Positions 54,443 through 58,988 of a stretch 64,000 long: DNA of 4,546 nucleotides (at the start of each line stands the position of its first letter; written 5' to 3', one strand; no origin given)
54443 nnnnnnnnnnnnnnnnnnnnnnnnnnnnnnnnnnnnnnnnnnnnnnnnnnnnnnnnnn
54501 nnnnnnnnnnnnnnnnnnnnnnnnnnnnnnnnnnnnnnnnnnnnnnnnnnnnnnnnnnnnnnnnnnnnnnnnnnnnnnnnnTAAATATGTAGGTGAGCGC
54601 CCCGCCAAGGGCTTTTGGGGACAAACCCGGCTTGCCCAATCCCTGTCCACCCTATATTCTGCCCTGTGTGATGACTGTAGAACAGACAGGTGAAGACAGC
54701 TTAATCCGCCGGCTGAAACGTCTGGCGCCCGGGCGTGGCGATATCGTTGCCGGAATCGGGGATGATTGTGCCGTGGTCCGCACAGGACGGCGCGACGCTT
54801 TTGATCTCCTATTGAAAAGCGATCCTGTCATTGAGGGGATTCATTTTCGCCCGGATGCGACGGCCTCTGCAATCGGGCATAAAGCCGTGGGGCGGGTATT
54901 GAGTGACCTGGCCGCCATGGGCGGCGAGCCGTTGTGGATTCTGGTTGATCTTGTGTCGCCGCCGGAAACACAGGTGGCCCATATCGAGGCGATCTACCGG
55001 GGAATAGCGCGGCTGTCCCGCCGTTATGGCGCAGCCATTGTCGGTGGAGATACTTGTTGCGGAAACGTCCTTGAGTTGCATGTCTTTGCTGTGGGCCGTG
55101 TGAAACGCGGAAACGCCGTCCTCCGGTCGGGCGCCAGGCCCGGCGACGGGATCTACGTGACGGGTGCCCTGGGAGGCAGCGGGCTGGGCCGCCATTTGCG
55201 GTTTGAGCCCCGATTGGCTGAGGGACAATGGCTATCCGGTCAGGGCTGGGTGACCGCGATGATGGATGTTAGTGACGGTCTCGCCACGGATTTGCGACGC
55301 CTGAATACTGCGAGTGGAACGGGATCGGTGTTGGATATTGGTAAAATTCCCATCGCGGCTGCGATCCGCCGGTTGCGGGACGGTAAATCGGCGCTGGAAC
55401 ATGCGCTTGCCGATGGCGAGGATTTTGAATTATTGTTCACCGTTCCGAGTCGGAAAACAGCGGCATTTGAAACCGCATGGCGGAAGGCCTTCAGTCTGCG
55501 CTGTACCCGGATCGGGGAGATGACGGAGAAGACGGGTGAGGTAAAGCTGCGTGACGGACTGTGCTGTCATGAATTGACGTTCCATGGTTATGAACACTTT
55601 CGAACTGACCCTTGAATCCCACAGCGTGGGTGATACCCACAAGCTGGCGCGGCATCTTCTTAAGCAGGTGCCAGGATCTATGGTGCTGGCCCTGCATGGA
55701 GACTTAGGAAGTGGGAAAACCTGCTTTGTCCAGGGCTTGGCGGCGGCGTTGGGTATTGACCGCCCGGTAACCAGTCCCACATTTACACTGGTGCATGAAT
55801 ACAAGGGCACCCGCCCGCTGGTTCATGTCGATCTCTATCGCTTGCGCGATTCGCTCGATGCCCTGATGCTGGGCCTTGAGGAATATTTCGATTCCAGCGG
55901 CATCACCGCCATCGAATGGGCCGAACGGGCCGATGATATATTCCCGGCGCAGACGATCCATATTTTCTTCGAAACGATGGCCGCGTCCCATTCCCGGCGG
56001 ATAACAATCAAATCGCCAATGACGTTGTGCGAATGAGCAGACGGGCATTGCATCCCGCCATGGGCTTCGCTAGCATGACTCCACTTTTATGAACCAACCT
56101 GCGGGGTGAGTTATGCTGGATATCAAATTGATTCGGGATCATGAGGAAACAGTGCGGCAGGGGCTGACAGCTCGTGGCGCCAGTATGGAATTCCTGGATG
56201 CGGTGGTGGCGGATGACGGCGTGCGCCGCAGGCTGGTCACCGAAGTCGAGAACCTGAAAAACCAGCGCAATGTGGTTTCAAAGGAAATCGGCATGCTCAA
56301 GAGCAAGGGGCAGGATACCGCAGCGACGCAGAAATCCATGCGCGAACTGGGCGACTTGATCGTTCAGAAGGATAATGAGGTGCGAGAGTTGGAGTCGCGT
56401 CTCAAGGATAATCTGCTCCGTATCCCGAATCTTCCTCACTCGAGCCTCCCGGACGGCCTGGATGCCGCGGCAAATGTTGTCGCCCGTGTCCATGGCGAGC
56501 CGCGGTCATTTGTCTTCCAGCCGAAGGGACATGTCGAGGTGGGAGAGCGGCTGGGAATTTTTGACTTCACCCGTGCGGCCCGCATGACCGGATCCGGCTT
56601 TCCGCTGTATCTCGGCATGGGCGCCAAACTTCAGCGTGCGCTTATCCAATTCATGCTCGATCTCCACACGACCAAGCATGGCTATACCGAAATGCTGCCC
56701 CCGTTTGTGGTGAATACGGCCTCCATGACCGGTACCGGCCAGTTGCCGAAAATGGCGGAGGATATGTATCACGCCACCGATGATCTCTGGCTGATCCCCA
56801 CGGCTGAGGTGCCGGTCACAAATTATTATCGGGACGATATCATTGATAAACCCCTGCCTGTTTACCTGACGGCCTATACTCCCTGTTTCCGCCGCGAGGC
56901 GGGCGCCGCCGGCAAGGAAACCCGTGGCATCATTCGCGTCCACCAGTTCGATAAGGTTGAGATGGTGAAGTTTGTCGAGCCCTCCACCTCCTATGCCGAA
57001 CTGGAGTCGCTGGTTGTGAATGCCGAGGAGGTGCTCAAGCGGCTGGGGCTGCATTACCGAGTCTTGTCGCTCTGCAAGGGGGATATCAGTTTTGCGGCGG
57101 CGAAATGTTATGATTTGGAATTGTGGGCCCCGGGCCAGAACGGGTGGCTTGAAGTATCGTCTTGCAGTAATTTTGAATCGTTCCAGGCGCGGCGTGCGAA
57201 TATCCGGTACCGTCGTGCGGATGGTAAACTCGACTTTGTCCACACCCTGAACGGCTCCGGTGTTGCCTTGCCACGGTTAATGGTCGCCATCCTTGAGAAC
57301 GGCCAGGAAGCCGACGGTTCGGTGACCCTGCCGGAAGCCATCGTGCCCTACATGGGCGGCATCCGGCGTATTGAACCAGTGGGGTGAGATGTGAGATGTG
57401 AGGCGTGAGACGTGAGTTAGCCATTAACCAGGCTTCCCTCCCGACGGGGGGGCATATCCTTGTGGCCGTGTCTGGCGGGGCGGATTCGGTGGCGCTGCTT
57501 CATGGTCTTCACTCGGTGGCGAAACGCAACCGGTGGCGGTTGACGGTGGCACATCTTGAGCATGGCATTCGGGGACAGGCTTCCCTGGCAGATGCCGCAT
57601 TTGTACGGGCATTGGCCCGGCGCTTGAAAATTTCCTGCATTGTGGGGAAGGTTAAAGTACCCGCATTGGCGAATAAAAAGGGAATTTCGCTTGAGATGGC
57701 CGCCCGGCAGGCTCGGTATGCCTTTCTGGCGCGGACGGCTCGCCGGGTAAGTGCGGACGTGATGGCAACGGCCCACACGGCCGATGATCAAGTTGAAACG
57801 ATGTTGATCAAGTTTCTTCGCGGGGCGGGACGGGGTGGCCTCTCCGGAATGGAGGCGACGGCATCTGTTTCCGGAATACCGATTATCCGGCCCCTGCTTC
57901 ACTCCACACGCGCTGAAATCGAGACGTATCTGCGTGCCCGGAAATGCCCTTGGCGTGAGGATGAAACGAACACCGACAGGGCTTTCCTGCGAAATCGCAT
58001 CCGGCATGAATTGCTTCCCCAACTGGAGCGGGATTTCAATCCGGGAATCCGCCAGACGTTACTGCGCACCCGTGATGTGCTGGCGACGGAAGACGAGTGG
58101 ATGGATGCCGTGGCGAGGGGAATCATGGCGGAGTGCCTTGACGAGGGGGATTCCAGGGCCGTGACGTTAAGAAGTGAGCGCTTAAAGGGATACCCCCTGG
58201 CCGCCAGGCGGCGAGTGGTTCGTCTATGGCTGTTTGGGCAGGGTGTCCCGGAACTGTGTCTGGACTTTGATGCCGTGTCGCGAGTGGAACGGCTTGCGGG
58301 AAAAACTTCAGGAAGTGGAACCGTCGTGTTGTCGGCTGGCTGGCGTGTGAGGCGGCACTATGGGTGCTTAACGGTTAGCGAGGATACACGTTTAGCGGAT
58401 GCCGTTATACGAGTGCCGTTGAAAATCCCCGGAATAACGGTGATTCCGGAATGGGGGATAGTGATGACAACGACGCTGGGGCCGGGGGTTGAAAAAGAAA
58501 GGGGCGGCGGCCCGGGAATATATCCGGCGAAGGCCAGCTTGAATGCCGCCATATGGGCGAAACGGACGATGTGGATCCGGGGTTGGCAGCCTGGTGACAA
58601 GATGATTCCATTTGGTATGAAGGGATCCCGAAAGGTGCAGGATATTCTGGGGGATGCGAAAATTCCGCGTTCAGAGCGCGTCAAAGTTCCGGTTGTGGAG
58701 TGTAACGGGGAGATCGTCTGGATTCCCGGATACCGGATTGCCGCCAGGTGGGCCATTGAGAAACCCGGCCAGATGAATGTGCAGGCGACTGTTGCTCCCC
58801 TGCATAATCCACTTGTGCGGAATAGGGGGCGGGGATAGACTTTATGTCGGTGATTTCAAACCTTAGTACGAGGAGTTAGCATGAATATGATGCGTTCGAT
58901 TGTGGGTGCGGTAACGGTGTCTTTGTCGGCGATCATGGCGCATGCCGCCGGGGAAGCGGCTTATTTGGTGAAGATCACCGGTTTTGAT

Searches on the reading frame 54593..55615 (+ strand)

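Call 11: search_protein_families(library=pfam, proteins=[window:54593-55615:+], max_evalue=0.001)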
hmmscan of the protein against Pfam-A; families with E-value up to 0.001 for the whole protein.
window:54593-55615:+ (340 aa): 2 families
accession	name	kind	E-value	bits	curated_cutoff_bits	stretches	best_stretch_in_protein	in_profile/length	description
PF00586.29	AIRS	-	9.8e-24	84.4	24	1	56-170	1-112/112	AIR synthase related protein, N-terminal domain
PF02769.27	AIRS_C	-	2.4e-09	38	23.1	1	207-315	47-150/156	AIR synthase related protein, C-terminal domain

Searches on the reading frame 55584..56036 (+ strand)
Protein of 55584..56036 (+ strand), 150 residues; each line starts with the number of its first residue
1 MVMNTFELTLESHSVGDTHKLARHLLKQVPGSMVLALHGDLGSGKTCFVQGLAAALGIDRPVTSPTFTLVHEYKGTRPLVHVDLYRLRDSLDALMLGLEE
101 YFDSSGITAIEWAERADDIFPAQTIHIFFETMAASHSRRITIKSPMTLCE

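Call 11: search_protein_families(library=pfam, proteins=[window:55584-56036:+], max_evalue=0.001)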
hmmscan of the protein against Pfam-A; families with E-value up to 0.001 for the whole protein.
window:55584-56036:+ (150 aa): 1 family
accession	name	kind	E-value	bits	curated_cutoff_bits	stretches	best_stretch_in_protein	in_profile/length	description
PF02367.23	TsaE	-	3.5e-38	130.9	26.6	1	13-133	2-122/128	Threonylcarbamoyl adenosine biosynthesis protein TsaE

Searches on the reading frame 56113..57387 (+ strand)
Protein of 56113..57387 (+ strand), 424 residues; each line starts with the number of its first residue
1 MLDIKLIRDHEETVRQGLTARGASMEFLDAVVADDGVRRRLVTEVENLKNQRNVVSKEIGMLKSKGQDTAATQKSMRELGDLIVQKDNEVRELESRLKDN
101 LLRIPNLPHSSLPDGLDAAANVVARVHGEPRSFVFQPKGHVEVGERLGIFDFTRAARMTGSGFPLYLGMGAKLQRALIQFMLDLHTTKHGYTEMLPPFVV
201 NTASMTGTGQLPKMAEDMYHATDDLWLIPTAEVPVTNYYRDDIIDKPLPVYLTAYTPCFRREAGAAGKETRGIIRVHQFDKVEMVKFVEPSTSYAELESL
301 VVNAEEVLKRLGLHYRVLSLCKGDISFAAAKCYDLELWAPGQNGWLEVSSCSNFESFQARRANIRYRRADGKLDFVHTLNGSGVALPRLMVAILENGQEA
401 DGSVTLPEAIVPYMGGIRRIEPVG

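Call 11: search_protein_families(library=pfam, proteins=[window:56113-57387:+], max_evalue=0.001)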
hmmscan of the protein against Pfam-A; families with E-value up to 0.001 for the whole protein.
window:56113-57387:+ (424 aa): 2 families
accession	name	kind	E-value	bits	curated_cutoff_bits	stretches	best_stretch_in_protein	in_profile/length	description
PF00587.30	tRNA-synt_2b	-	7.5e-38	130.8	29.3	1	222-396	8-178/179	tRNA synthetase class II core domain (G, H, P, S and T)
PF02403.27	Seryl_tRNA_N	-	1.8e-26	92.9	28.2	1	1-108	1-108/108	Seryl-tRNA synthetase N-terminal domain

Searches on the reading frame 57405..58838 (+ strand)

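Call 11: search_protein_families(library=pfam, proteins=[window:57405-58838:+], max_evalue=0.001)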
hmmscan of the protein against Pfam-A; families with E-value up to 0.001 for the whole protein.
window:57405-58838:+ (477 aa): 3 families
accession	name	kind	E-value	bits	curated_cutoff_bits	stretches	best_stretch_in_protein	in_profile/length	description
PF01171.26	ATP_bind_3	-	3.8e-58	196.6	27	1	17-202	1-182/182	PP-loop family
PF11734.13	TilS_C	-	1.7e-15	56.6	22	1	391-455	3-67/74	TilS substrate C-terminal domain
PF09179.16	TilS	-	9.4e-07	29.4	21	1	258-322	4-66/67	TilS substrate binding domain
